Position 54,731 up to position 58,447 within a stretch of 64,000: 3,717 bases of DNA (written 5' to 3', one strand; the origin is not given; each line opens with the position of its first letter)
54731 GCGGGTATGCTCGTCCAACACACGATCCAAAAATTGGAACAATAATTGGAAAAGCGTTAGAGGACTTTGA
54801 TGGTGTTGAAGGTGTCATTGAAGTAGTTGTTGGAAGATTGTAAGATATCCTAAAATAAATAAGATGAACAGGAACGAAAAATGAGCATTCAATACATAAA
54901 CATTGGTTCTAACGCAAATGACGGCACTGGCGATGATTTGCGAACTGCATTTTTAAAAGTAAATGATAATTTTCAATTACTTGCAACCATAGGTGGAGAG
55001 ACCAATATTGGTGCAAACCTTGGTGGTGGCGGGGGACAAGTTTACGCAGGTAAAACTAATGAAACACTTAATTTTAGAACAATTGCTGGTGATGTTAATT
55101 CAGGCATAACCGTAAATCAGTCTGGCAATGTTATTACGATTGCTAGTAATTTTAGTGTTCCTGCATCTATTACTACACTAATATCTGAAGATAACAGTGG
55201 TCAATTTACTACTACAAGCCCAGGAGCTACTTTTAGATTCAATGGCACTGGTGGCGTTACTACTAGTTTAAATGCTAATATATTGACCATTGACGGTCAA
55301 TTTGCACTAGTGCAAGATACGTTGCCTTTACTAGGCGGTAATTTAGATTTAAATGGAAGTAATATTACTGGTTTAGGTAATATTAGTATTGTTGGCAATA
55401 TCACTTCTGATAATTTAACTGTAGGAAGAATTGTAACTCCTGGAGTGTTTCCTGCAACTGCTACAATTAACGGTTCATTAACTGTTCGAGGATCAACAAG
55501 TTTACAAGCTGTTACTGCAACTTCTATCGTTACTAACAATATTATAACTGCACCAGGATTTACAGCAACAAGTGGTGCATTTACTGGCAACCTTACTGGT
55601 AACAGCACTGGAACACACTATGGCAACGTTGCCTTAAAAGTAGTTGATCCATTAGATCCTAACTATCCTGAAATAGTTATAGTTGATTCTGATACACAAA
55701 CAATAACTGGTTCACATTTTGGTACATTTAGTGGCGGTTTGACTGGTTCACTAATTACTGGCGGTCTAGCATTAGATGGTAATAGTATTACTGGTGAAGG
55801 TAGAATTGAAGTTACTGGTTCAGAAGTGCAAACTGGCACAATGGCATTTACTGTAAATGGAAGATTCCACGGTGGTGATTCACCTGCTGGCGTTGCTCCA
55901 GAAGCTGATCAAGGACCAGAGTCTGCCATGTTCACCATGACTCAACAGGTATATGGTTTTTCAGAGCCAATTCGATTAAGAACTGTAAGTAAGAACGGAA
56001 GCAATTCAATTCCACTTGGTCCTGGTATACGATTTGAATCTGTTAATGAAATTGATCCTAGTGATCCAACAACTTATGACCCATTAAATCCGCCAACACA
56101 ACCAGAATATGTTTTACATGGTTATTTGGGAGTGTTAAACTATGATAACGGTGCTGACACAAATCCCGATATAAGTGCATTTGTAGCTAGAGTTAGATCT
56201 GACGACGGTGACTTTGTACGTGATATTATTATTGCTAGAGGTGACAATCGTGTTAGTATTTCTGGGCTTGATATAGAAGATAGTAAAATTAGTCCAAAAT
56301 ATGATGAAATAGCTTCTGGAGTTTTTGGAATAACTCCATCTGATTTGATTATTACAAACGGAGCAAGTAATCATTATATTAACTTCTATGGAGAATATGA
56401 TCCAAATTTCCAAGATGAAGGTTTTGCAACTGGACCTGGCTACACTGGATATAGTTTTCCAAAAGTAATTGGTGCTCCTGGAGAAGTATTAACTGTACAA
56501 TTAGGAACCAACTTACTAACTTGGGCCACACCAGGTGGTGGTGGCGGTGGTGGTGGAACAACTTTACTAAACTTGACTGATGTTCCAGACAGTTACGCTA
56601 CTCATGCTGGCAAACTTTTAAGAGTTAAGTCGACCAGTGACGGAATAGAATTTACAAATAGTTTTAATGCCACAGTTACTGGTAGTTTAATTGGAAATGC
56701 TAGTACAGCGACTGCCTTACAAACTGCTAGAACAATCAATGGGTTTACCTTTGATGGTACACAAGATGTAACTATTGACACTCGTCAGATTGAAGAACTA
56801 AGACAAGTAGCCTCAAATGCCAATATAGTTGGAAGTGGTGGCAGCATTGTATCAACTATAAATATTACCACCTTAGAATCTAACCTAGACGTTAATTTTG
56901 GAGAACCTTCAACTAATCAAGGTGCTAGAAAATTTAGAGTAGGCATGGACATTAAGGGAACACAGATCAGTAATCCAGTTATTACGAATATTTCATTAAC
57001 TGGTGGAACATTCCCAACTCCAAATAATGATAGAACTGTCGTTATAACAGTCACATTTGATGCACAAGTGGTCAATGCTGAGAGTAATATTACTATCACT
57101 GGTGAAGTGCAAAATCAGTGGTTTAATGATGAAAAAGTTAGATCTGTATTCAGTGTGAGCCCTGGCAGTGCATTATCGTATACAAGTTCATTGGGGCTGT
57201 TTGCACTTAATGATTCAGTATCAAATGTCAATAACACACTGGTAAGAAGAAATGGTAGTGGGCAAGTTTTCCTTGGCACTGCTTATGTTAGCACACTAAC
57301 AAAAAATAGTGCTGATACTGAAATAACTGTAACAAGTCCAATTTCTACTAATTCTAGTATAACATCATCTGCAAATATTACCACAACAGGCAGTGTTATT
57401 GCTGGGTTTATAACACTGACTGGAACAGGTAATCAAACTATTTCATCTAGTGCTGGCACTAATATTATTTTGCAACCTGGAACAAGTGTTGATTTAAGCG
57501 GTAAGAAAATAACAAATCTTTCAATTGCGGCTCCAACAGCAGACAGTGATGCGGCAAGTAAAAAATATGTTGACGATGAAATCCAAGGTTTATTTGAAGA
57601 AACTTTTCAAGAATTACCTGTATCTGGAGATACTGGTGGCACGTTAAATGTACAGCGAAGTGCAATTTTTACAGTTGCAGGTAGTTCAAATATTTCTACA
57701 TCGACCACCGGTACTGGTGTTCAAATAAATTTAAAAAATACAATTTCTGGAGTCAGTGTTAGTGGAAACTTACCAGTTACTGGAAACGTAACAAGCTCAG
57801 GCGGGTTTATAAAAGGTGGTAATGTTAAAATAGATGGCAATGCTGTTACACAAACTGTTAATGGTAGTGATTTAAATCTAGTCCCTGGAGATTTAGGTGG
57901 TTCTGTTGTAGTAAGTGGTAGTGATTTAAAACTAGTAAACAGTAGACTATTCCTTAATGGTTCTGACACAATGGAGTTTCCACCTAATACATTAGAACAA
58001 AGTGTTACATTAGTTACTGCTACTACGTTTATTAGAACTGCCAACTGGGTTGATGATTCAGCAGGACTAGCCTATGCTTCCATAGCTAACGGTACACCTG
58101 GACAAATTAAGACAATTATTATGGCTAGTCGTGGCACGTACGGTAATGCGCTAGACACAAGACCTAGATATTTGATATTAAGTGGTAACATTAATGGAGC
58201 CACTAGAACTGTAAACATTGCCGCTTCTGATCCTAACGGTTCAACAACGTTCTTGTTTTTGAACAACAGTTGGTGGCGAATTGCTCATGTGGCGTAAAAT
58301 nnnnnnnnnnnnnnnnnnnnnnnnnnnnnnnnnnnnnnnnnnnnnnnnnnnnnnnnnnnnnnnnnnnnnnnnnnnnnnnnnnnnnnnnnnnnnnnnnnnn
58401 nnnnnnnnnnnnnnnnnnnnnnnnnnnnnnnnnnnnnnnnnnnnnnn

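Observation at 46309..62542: Three consecutive giant proteins (2844, 1138, 1413 aa) sharing an N-terminal NDGTGD…KVNxNF module and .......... Ig-like repeats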

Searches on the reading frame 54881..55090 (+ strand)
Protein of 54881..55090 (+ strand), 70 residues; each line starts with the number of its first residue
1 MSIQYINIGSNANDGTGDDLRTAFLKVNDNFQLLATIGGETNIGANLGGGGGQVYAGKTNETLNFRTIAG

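Call 16: search_solved_structures(query=window:54881-55090:+, max_evalue=10, show_alignments=5)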
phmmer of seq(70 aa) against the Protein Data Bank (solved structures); distinct sequences matched with E-value up to 10: 4.
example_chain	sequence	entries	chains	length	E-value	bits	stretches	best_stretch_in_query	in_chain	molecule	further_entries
5hx2_G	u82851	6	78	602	0.00039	23.8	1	4-63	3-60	Baseplate wedge protein gp10 | gp10, baseplate wedge protein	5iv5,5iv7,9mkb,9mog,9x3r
2fl8_A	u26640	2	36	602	0.0015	22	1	4-63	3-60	Baseplate structural protein Gp10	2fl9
9f4a_FA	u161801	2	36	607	0.0086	19.6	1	5-64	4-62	Baseplate wedge protein gp10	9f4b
9f4a_LN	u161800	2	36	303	0.15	15.6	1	5-50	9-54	Baseplate wedge tail fiber connector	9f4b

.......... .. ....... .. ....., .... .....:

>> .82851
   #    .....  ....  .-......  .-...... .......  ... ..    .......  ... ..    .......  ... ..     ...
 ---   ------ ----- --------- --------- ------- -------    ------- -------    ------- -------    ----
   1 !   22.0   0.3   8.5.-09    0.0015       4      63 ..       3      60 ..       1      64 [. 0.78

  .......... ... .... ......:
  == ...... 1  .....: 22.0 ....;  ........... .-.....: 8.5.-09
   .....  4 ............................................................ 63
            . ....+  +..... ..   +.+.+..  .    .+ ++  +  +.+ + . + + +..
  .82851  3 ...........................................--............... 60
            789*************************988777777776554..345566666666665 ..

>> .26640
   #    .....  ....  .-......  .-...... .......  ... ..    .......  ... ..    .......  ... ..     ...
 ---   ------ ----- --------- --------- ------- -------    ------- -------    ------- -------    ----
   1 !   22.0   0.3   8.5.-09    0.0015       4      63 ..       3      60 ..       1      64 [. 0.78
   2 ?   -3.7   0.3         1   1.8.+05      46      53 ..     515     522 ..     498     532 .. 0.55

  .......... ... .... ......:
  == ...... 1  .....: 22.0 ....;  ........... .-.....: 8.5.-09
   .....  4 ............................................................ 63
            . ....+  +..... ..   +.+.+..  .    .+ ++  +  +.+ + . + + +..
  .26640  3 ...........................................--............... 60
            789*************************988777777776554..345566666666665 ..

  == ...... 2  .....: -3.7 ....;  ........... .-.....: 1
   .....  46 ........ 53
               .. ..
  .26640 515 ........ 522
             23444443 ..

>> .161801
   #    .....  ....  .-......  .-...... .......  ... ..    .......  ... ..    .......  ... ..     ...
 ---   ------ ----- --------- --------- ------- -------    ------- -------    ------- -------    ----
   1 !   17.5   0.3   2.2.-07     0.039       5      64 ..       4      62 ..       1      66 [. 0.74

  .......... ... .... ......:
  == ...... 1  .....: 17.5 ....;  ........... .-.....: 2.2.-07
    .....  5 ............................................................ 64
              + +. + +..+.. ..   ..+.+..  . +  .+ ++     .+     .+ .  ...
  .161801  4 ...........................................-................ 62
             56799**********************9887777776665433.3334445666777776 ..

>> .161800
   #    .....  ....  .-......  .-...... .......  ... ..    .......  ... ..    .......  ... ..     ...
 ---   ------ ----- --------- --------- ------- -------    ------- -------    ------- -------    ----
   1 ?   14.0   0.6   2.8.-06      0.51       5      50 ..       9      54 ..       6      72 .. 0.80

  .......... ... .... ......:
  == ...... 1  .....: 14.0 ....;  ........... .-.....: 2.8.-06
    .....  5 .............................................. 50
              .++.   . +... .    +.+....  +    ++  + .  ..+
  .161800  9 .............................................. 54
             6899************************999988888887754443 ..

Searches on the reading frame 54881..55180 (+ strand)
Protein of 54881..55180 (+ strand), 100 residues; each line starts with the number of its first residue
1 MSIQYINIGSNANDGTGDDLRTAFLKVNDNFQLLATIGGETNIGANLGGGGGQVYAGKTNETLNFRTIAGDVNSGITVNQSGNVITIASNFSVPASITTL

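Call 45: search_protein_families(library=pfam, proteins=[window:54881-55180:+], max_evalue=0.1)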
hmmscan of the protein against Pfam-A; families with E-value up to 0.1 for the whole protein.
window:54881-55180:+ (100 aa): 1 family
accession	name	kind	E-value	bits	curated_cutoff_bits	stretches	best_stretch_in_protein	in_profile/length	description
PF07880.17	T4_gp9_10_N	-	0.0019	18.7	25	1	4-58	2-59/175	Bacteriophage T4 gp9/10-like protein, N-terminal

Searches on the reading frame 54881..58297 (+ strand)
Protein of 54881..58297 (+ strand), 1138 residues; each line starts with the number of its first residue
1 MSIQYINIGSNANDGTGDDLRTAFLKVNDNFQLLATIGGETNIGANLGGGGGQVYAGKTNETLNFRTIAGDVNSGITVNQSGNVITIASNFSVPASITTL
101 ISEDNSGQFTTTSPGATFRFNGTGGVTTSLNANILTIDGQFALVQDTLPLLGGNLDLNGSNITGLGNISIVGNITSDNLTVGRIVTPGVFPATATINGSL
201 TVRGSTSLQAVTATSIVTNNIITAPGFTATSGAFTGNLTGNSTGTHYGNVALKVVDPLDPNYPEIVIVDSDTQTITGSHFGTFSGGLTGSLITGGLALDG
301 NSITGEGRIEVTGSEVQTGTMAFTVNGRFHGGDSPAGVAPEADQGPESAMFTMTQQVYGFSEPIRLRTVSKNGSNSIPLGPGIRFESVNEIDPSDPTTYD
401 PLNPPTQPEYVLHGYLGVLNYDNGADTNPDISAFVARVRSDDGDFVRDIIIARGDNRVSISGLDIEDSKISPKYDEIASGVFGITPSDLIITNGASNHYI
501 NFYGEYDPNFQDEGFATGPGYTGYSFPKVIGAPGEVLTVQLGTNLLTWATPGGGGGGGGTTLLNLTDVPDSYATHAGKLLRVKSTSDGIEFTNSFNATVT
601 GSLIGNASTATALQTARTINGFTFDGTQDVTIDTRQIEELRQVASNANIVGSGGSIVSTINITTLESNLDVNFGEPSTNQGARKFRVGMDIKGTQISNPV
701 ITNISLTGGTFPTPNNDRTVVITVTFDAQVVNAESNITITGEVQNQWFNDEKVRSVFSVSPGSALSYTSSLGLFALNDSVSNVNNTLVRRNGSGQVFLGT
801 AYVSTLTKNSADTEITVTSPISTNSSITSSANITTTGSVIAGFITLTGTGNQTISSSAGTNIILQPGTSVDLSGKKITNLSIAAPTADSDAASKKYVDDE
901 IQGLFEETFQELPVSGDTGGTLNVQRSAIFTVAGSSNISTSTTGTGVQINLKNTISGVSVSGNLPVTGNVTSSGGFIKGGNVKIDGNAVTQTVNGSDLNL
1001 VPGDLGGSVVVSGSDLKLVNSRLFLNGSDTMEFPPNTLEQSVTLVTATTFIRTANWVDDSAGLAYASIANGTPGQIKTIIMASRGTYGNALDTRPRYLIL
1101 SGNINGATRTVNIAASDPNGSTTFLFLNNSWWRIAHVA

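Call 7: search_protein_families(library=pfam, proteins=[window:54881-58297:+], max_evalue=0.01)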
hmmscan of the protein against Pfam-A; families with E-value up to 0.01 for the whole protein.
window:54881-58297:+ (1138 aa): 0 families

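Call 9: search_protein_families(library=phrogs, proteins=[window:54881-58297:+], max_evalue=0.01)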
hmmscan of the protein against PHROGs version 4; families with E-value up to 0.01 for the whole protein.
window:54881-58297:+ (1138 aa): 2 families
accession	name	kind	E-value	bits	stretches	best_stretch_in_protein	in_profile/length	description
phrog_1833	-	tail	2.2e-07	31.8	1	576-653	186-261/322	tail fiber protein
phrog_677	-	tail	0.005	17.3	1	1-147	1-153/412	baseplate wedge tail fiber protein connector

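Call 14: search_solved_structures(query=window:54881-58297:+, max_evalue=1, show_alignments=3)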
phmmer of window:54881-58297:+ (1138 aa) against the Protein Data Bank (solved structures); distinct sequences matched with E-value up to 1: 1.
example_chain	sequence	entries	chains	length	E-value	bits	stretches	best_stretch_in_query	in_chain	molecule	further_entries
4jw3_A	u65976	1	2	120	0.27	12.6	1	591-635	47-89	Neocarzinostatin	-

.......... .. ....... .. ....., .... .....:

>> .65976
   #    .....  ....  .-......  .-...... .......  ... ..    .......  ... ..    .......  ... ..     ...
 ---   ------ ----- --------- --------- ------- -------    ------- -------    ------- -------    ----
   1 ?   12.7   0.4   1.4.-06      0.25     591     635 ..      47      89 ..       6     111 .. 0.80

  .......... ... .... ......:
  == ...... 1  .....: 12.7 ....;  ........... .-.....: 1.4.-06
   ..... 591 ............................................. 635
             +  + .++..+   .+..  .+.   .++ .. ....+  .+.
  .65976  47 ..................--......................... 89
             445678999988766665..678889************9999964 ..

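Call 21: find_related_loci(query=window:54881-58297:+, collection=viral_contigs, flank=10000)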
Query window:54881-58297:+ (1138 aa) in viral_contigs; peptide patterns used: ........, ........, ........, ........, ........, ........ (x = any residue, [..] = any of these).
311 stretches matched a pattern; 51 encode a relative of the query (tblastn E <= 1e-3); 50 distinct loci.
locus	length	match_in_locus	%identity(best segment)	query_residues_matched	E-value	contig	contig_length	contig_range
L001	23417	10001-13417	84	1-1138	0e+0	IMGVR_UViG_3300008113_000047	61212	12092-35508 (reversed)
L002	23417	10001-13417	84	1-1138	0e+0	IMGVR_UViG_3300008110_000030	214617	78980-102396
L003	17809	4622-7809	84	1-1138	0e+0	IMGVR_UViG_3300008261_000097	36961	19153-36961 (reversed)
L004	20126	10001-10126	59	861-904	7e-8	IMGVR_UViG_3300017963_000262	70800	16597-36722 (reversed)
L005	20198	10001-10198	42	523-591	9e-8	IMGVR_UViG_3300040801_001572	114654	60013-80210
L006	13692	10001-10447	32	844-1005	4e-7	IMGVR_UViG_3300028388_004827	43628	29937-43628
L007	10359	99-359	38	870-971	9e-7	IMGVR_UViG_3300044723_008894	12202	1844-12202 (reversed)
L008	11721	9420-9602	44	585-650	1e-6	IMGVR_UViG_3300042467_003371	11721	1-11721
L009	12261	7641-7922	41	840-922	3e-6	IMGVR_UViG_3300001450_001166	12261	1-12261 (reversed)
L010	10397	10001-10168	46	861-923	3e-6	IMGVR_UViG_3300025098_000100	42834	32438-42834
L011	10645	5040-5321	41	840-922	3e-6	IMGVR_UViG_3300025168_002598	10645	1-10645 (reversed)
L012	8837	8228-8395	46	861-923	4e-6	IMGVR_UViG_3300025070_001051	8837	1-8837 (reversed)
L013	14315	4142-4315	45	851-904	5e-6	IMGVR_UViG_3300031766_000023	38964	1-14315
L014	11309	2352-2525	45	851-904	5e-6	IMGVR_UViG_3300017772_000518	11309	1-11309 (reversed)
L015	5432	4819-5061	42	846-917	8e-6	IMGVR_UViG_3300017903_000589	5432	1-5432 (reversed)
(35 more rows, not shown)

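Call 87: list_cluster_members(proteins=[window:54881-58294:+, window:58301-62539:+, window:46309-54840:+])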
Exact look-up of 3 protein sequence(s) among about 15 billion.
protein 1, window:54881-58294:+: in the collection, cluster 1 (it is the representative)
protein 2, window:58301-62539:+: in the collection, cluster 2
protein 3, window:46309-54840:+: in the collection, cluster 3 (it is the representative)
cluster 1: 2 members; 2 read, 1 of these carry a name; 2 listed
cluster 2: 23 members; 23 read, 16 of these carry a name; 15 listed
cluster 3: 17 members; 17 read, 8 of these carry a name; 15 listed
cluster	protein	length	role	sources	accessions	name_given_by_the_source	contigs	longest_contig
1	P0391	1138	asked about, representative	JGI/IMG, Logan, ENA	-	hypothetical protein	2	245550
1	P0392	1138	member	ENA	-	-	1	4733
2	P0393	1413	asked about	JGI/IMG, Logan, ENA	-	hypothetical protein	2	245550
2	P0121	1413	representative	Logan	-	-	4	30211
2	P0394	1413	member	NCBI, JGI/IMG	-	hypothetical protein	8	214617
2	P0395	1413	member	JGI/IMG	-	hypothetical protein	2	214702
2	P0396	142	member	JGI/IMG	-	hypothetical protein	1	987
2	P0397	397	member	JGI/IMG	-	hypothetical protein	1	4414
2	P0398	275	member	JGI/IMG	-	hypothetical protein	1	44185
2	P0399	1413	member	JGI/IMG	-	hypothetical protein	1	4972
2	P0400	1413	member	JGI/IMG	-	hypothetical protein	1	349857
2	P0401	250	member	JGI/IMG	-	hypothetical protein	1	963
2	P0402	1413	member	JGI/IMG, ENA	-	hypothetical protein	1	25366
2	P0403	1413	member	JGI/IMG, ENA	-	hypothetical protein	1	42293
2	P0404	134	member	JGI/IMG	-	hypothetical protein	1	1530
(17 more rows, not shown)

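Call 98: find_homologous_proteins(query=window:54881-58294:+, max_evalue=0.00001)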
Query window:54881-58294:+ (1138 aa): 64 proteins with E <= 0.00001 among 8000 candidates.
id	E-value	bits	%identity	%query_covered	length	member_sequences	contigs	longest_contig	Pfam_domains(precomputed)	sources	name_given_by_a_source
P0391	0.0e+0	2435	100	100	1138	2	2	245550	-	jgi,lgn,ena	jgi:hypothetical protein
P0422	0.0e+0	2255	92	100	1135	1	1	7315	-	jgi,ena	jgi:hypothetical protein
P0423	0.0e+0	2252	92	100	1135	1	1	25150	-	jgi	jgi:hypothetical protein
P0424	0.0e+0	2251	92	100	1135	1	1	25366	-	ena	-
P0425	0.0e+0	2173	89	100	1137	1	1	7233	-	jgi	jgi:hypothetical protein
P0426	0.0e+0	2095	88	100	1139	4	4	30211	-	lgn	-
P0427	0.0e+0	2034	84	100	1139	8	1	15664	-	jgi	jgi:hypothetical protein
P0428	0.0e+0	1920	78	100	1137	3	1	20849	-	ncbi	-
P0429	0.0e+0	1918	78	100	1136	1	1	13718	-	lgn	-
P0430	0.0e+0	1893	78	100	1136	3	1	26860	-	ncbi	-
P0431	0.0e+0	1891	78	100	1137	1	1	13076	-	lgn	-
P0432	0.0e+0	1558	94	68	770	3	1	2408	-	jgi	jgi:hypothetical protein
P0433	0.0e+0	1442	63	100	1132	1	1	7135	-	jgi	-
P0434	0.0e+0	1434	63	100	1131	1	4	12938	-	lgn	-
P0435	0.0e+0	1427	63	100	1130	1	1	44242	-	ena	-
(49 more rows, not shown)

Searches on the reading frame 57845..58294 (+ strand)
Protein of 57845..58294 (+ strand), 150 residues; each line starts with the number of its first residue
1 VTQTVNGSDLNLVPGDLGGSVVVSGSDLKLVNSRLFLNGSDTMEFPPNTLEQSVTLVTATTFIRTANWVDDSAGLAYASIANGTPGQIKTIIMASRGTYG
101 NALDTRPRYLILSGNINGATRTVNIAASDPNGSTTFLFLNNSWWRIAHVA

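Call 96: search_solved_structures(query=window:57845-58294:+, max_evalue=10, show_alignments=3)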
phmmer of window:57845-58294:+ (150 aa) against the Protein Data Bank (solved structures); distinct sequences matched with E-value up to 10: 2.
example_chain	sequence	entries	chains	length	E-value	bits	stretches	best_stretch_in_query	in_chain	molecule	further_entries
6x89_S6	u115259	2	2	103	0.34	14.2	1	44-104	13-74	NADH dehydrogenase [ubiquinone] iron-sulfur protein 6, mitochondrial | NDUS6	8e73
1hix_A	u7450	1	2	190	7.1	9.9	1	67-138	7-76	ENDO-1,4-BETA-XYLANASE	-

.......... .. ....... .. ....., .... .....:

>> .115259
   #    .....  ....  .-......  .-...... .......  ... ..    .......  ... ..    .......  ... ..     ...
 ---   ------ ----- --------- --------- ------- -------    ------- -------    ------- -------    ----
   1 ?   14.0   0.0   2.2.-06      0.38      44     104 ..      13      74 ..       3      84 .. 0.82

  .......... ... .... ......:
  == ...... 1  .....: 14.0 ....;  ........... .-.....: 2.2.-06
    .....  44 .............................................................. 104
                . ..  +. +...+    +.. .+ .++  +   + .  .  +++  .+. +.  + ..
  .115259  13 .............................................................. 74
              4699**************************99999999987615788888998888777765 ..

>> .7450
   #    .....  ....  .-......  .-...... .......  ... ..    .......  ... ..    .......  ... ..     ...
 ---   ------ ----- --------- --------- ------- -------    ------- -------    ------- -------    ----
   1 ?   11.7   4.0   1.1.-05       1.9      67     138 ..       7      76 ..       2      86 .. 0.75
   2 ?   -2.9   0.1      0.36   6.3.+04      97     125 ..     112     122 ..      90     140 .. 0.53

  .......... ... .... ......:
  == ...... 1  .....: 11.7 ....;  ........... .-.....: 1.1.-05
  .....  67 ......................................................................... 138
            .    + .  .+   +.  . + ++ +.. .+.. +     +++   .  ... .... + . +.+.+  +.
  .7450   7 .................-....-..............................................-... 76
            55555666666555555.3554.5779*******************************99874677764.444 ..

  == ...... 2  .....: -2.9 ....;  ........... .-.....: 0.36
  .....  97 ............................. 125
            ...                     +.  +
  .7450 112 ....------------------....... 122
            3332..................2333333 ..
